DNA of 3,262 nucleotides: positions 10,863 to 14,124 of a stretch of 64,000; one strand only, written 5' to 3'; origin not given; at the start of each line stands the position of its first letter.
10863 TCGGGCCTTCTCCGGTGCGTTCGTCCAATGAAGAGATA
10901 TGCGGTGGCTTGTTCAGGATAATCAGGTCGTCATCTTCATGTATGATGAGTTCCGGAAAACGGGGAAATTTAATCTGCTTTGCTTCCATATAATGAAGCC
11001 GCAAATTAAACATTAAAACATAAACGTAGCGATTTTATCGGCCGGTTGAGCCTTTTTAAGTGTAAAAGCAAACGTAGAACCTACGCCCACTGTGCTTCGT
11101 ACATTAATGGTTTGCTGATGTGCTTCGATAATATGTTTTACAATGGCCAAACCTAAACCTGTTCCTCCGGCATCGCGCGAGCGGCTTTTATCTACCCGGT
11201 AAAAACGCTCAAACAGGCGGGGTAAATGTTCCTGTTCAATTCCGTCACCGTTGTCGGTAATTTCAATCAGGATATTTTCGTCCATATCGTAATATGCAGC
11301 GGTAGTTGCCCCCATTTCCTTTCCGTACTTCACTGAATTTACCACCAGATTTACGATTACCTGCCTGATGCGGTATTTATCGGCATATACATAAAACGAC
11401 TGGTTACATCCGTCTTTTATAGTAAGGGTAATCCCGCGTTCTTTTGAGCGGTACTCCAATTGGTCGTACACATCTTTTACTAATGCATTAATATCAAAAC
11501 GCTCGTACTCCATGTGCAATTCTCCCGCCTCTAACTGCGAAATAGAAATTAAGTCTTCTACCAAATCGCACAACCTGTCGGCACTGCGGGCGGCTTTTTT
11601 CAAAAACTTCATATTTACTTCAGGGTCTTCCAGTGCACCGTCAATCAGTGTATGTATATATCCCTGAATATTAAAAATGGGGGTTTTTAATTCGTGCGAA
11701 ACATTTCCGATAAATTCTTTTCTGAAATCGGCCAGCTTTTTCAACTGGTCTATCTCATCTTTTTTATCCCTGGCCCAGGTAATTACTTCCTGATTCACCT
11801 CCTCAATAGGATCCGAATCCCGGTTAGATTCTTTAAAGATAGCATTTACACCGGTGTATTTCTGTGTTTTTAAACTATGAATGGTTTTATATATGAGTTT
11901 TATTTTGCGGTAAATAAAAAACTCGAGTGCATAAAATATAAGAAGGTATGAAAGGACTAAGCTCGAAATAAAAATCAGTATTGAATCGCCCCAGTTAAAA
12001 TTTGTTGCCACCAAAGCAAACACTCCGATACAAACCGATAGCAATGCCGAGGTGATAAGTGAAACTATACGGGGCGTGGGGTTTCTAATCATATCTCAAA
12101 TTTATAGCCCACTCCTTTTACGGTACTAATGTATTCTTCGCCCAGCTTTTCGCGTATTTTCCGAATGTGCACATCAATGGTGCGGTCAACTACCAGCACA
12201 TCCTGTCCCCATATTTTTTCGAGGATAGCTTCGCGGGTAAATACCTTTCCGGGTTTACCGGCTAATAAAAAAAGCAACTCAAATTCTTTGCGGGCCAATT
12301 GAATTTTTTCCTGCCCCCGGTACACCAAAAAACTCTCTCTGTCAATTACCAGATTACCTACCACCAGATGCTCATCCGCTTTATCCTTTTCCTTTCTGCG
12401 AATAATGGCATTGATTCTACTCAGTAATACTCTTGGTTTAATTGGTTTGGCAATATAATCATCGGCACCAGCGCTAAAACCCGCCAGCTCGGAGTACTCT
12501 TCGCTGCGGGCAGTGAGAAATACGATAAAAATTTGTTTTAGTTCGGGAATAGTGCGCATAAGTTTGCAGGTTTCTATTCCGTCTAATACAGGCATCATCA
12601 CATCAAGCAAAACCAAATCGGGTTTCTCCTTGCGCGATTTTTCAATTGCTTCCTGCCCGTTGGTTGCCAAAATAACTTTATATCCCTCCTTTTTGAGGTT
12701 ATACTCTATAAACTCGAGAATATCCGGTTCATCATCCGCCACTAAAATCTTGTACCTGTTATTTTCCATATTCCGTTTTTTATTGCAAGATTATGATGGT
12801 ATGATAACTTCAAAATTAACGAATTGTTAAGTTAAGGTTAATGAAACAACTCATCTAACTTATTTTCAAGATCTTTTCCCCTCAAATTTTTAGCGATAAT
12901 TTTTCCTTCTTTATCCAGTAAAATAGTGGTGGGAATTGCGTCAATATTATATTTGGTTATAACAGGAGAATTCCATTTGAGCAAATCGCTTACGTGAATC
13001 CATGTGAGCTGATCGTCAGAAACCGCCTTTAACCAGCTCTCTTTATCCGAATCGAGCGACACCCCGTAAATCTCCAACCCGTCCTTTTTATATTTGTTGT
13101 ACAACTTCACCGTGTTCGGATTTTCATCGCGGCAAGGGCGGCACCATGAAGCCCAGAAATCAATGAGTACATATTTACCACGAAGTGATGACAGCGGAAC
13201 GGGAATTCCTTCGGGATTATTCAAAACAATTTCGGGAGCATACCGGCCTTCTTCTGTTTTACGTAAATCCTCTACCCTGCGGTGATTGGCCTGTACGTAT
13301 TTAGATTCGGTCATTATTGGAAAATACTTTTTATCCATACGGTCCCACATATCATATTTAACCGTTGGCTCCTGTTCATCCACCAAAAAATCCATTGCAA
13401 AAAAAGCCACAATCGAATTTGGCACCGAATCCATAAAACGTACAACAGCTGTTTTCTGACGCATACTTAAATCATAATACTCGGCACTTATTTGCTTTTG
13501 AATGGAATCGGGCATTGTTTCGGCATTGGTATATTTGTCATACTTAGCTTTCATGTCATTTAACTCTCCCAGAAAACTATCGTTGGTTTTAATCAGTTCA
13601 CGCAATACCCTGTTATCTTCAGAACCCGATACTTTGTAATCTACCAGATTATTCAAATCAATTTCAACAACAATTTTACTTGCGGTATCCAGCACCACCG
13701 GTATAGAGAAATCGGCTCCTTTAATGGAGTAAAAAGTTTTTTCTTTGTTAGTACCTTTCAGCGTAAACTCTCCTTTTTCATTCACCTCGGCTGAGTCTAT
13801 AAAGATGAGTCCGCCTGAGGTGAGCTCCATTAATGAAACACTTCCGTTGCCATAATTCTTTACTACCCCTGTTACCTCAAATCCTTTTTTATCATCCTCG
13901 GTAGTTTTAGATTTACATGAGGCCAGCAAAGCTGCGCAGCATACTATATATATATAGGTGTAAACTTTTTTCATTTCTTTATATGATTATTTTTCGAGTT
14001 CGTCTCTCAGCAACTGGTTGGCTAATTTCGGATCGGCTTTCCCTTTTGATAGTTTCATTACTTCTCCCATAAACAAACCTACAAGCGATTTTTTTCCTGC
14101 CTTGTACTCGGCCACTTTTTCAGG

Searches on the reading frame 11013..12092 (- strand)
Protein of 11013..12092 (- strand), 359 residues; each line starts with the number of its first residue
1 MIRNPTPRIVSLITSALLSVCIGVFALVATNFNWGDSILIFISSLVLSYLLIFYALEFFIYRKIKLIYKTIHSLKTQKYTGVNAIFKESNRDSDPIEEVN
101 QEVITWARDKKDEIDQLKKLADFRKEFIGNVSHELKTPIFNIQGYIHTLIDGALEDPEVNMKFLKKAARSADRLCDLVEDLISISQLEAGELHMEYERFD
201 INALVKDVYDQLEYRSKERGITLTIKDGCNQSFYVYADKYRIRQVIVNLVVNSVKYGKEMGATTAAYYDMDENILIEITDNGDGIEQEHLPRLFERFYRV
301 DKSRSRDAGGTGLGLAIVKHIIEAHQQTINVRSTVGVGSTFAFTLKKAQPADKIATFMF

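Call 35: search_protein_families(library=pfam, proteins=[window:11013-12092:-], max_evalue=0.00001)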
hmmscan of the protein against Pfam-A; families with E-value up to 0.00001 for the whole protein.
window:11013-12092:- (359 aa): 2 families
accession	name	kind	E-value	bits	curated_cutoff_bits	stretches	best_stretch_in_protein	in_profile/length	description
PF02518.31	HATPase_c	-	2e-27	96.2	26.4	1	238-348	2-110/111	Histidine kinase-, DNA gyrase B-, and HSP90-like ATPase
PF00512.31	HisKA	-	9.6e-15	54.8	26.9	1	124-190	2-66/66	His Kinase A (phospho-acceptor) domain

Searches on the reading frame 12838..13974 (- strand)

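Call 35: search_protein_families(library=pfam, proteins=[window:12838-13974:-], max_evalue=0.00001)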
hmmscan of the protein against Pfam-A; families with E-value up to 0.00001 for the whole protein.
window:12838-13974:- (378 aa): 6 families
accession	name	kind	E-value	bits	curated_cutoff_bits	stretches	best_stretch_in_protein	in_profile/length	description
PF13905.12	Thioredoxin_8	-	3.8e-21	75.7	27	1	266-359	1-94/94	Thioredoxin-like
PF00578.27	AhpC-TSA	-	9.6e-21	74.4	26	1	243-360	2-122/124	AhpC/TSA family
PF08534.16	Redoxin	-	1.3e-17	64.4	26.6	1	242-368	2-137/148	Redoxin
PF00085.26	Thioredoxin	-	4.9e-10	39.8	23.5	1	267-311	19-62/103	Thioredoxin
PF14289.11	DUF4369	-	2.5e-09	38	25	1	32-123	1-90/91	Domain of unknown function (DUF4369)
PF13098.12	Thioredoxin_2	-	5e-07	30.4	27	1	265-361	4-89/104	Thioredoxin-like domain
